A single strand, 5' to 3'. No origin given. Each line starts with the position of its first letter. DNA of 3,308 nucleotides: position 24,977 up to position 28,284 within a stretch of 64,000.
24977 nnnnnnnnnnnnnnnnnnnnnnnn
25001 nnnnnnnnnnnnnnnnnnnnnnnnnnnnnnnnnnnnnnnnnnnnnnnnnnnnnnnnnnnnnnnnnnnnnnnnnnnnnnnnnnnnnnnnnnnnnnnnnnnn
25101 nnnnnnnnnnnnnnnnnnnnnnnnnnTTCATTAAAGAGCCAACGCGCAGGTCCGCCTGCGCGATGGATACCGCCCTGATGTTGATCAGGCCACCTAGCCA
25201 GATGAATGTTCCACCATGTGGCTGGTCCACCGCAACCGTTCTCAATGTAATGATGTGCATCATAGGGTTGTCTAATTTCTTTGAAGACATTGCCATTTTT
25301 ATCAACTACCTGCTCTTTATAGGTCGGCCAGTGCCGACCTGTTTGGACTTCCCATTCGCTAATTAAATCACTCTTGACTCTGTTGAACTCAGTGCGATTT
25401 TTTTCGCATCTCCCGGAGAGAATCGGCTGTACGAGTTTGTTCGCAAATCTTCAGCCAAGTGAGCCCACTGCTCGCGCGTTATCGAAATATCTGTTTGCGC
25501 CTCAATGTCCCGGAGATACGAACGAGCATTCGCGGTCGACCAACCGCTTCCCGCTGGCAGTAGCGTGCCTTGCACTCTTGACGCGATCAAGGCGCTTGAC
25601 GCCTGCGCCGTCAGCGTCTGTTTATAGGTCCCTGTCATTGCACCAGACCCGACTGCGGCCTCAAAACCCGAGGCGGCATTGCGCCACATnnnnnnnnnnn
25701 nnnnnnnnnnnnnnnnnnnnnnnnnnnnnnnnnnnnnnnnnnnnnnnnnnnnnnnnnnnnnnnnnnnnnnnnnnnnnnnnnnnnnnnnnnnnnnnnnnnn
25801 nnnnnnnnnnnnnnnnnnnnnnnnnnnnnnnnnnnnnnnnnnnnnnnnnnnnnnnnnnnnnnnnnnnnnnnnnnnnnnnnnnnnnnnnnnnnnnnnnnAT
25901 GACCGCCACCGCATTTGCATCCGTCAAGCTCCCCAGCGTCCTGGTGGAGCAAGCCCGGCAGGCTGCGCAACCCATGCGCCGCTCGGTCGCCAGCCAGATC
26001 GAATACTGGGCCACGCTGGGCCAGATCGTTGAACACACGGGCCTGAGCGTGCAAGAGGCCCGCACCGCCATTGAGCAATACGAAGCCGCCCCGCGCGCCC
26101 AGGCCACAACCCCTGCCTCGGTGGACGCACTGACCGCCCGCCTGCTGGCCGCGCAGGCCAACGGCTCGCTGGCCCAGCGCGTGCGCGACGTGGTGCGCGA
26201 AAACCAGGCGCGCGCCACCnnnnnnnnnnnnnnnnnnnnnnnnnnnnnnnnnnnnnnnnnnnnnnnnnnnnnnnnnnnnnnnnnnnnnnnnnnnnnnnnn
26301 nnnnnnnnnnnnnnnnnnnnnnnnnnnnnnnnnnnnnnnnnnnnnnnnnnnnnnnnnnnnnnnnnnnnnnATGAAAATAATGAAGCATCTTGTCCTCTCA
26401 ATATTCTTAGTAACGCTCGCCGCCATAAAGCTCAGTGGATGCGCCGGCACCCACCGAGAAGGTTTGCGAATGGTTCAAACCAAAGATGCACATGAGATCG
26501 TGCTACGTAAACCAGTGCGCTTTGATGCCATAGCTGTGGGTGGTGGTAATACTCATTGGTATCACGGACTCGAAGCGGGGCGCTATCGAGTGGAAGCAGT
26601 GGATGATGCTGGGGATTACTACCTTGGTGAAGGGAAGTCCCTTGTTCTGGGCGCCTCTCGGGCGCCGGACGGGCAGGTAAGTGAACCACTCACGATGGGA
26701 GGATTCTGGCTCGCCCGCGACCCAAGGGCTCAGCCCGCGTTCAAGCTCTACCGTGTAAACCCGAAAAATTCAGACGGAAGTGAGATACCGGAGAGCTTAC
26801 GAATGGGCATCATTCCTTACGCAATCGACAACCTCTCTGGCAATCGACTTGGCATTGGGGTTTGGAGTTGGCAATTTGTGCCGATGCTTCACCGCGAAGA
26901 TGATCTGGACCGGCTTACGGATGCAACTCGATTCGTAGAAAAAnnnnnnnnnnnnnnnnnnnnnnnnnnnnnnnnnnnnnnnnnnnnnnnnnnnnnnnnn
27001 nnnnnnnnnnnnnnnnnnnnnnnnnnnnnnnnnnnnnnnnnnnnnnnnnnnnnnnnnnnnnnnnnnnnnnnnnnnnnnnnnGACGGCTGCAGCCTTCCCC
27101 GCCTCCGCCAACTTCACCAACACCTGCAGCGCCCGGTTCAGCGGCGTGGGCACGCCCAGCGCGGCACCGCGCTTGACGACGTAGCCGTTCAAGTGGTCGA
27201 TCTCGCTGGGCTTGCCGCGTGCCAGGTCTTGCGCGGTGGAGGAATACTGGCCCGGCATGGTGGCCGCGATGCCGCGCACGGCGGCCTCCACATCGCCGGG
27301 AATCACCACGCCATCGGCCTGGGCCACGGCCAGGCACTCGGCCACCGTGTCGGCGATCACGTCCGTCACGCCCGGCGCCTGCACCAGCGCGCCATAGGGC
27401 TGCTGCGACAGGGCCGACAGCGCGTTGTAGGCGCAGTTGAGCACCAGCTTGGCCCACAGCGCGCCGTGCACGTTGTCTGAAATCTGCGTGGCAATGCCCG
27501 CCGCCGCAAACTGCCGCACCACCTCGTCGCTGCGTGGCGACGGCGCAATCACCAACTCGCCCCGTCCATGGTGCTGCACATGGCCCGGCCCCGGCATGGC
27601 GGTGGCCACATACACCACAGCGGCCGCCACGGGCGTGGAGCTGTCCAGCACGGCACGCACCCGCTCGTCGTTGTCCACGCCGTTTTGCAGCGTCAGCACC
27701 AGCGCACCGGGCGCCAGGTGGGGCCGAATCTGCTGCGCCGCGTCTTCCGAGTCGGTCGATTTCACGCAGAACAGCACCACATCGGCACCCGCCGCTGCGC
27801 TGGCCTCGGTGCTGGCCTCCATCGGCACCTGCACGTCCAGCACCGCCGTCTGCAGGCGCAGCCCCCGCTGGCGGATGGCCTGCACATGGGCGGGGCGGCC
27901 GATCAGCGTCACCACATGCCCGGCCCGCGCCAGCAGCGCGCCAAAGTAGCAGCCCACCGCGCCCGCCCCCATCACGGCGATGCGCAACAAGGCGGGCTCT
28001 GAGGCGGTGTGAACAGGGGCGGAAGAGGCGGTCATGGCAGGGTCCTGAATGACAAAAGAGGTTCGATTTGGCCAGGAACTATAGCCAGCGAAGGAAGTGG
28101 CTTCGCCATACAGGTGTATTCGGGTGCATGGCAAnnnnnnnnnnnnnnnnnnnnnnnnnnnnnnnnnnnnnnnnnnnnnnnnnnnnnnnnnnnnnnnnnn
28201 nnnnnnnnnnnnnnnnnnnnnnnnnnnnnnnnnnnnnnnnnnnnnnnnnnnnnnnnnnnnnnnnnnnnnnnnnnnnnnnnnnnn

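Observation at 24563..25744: Toxin-immunity cassette inserted at the metE 3-prime end, leaving a displaced duplicate of the metE terminus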

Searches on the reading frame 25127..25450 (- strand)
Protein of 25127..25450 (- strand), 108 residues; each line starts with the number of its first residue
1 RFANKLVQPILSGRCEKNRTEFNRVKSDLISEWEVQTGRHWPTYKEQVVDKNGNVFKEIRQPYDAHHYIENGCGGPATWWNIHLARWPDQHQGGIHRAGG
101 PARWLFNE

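Call 10: search_protein_families(library=pfam, proteins=[window:25127-25450:-], max_evalue=1)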
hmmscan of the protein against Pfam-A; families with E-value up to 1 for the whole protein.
seq(108 aa): 0 families

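Call 11: search_protein_families(library=ncbifam, proteins=[window:25127-25450:-], max_evalue=1)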
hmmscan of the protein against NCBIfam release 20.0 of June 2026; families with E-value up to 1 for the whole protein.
seq(108 aa): 0 families

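Call 40: predict_structure(alignment_id=A4)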
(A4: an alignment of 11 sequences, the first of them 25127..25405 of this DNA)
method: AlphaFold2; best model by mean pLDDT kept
length: 93 residues; sequences in the alignment: 11
mean_pLDDT: 63.5   pTM: 0.50
mean pLDDT of the five models: 63.5, 60.8, 57.9, 57.2, 54.8
residues with pLDDT >= 90: 0; 70-90: 44; 50-70: 16; < 50: 33
segments of 3 or more residues with pLDDT < 50: 52-59, 68-82, 85-93
pLDDT, mean of each block of 10 residues (from residue 1): 70 80 82 86 78 47 48 41 46 41
secondary structure, 60 per line:
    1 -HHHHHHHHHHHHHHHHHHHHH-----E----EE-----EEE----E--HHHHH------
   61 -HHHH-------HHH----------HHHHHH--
elements in order: H2-22 E40-42 H50-54 H62-65 H86-91

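Call 42: search_solved_structures(query=A4, max_evalue=10, show_alignments=2)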
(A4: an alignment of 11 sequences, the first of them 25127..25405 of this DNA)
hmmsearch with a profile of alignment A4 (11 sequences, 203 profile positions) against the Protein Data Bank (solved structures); distinct sequences matched with E-value up to 10: 6.
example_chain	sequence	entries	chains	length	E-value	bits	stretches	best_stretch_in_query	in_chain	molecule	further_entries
8cm0_A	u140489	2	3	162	3.9e-12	49.9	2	79-137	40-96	Rhs-family protein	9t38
4ine_A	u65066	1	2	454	0.73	13.1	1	44-131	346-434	Protein PMT-2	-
1w6u_A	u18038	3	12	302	0.98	12.7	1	51-154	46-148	2,4-DIENOYL-COA REDUCTASE, MITOCHONDRIAL PRECURSOR | 2,4-DIENOYL-COA REDUCTASE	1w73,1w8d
5j0l_A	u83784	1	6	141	1.6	12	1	40-110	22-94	designed protein 3L6HC2_2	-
6zh1_A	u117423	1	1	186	5.4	10.3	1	43-118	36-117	Factor H-binding protein A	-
5xy3_h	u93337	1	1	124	6.3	10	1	17-118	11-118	Ribosomal protein L29, putative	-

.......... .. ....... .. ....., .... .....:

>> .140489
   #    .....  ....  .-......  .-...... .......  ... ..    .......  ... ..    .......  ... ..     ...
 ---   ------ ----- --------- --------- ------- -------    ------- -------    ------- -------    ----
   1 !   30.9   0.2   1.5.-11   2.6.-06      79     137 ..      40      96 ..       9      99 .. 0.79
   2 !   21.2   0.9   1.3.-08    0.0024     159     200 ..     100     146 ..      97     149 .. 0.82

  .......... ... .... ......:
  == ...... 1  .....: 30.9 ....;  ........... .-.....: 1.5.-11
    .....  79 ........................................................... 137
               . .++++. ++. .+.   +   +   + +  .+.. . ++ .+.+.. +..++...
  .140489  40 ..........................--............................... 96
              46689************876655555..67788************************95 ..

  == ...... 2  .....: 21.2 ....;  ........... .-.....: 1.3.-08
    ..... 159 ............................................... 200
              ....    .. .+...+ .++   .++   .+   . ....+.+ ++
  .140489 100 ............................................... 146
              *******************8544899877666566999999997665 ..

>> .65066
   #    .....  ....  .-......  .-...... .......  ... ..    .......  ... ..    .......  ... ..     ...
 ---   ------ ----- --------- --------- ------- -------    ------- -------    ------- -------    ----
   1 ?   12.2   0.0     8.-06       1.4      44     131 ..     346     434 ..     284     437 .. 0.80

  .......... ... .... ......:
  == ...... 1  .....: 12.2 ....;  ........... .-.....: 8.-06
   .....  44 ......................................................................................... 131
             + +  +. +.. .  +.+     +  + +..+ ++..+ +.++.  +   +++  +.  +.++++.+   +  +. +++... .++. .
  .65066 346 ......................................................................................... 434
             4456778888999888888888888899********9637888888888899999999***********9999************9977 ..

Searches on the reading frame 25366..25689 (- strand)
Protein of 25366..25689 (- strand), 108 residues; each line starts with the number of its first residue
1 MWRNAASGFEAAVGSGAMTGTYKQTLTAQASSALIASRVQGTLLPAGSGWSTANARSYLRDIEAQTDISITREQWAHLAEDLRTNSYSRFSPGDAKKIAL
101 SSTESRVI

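Call 6: search_protein_families(library=pfam, proteins=[window:25366-25689:-], max_evalue=1)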
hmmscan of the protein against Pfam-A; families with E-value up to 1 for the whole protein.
window:25366-25689:- (108 aa): 0 families

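Call 10: search_protein_families(library=pfam, proteins=[window:25366-25638:-], max_evalue=1)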
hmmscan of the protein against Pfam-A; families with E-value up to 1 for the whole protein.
seq(91 aa): 1 family
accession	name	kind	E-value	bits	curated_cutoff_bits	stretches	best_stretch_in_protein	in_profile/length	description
PF24872.1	DUF2110_N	-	0.2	12.2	28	1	39-61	26-48/72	DUF2110 N-terminal domain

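Call 11: search_protein_families(library=ncbifam, proteins=[window:25366-25638:-], max_evalue=1)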
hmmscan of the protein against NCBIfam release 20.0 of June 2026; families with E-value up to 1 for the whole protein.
seq(91 aa): 1 family
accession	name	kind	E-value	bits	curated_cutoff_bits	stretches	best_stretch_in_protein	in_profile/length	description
NF012100.0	blaVIM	exception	0.13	11.6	500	1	13-64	68-118/266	VIM family subclass B1 metallo-beta-lactamase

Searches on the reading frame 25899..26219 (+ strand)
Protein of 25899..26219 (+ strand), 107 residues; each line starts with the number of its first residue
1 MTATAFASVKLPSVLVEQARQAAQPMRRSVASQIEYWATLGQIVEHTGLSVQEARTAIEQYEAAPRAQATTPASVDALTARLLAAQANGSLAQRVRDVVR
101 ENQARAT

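Call 6: search_protein_families(library=pfam, proteins=[window:25899-26219:+], max_evalue=1)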
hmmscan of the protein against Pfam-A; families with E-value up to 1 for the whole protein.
window:25899-26219:+ (107 aa): 1 family
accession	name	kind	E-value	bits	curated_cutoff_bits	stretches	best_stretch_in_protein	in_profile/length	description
PF11903.14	ParD_like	-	1.2e-11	44.8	23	1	8-77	3-49/73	ParD-like antitoxin of type II bacterial toxin-antitoxin system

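Call 11: search_protein_families(library=ncbifam, proteins=[window:25899-26219:+], max_evalue=1)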
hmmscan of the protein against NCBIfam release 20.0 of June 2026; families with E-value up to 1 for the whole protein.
window:25899-26219:+ (107 aa): 0 families

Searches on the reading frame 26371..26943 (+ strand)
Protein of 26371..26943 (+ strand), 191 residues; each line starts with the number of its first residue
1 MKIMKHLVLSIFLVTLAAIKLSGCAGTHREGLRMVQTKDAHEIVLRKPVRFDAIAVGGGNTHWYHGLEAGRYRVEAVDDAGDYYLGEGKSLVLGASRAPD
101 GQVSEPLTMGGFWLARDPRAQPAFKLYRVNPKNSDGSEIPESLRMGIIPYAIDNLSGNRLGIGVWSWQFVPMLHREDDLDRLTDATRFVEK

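Call 6: search_protein_families(library=pfam, proteins=[window:26371-26943:+], max_evalue=1)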
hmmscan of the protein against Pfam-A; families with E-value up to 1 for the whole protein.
window:26371-26943:+ (191 aa): 0 families

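Call 11: search_protein_families(library=ncbifam, proteins=[window:26371-26943:+], max_evalue=1)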
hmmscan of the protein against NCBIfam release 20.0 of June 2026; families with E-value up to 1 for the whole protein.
window:26371-26943:+ (191 aa): 0 families

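Call 87: find_homologous_proteins(query=window:26371-26943:+, max_evalue=0.001)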
Query window:26371-26943:+ (191 aa): 4 proteins with E <= 0.001 among 260 candidates.
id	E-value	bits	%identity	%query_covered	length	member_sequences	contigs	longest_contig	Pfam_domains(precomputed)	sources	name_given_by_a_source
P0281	7.7e-103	360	100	83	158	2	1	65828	-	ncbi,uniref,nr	ncbi:hypothetical protein [Acidovorax sp.]|uniref:hypothetical protein n=1 Tax=Acidovorax sp. TaxID=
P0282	8.1e-85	301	74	90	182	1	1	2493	-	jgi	jgi:hypothetical protein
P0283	5.1e-83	295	69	95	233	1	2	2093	-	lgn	-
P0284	7.9e-75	269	63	98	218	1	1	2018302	-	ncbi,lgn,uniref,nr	ncbi:hypothetical protein AVME950_00520 [Acidovorax sp. SUPP950]|uniref:hypothetical protein n=1 Tax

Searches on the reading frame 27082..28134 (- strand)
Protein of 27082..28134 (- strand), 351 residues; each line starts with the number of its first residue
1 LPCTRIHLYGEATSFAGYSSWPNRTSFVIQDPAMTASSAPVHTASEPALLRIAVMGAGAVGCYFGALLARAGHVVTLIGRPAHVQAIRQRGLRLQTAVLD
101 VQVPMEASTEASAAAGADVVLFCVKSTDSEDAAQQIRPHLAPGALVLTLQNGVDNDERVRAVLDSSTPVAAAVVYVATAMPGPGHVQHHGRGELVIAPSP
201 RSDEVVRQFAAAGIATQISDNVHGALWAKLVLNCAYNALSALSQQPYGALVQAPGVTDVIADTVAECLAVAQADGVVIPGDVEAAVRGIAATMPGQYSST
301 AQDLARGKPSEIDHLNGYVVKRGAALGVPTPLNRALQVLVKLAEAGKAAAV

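Call 62: search_protein_families(library=pfam, proteins=[window:27082-28134:-], max_evalue=0.01)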
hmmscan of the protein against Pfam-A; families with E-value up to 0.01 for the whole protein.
window:27082-28134:- (351 aa): 11 families
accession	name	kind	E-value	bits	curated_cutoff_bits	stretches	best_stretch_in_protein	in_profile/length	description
PF02558.23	ApbA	-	1.1e-40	139.1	22.2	1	52-199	1-148/150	Ketopantoate reductase PanE/ApbA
PF08546.17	ApbA_C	-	2.6e-33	115.5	22.7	1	221-342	1-123/125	Ketopantoate reductase PanE/ApbA C terminal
PF01210.29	NAD_Gly3P_dh_N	-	1.4e-08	35.3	23.1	1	52-176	2-131/158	NAD-dependent glycerol-3-phosphate dehydrogenase N-terminus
PF03807.23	F420_oxidored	-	3.3e-07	31.3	21.6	1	51-151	1-93/94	NADP oxidoreductase coenzyme F420-dependent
PF03446.21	NAD_binding_2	-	0.00052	20.5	21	1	51-151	1-94/161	NAD binding domain of 6-phosphogluconate dehydrogenase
PF10727.15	Rossmann-like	-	0.0011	19.1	23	1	45-127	10-83/131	Rossmann-like domain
PF07992.20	Pyr_redox_2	-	0.0015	18.5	26.1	1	47-119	142-214/291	Pyridine nucleotide-disulphide oxidoreductase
PF00070.33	Pyr_redox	-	0.0033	18.3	22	1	51-82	1-32/82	Pyridine nucleotide-disulphide oxidoreductase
PF03721.20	UDPG_MGDP_dh_N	-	0.0036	17.3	27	1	51-125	2-85/187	UDP-glucose/GDP-mannose dehydrogenase family, NAD binding domain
PF13450.12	NAD_binding_8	-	0.0049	17.6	21.9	0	54-83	1-30/68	NAD(P)-binding Rossmann-like domain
PF13460.12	NAD_binding_10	-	0.0049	17.2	27.2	1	58-134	4-79/184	NAD(P)H-binding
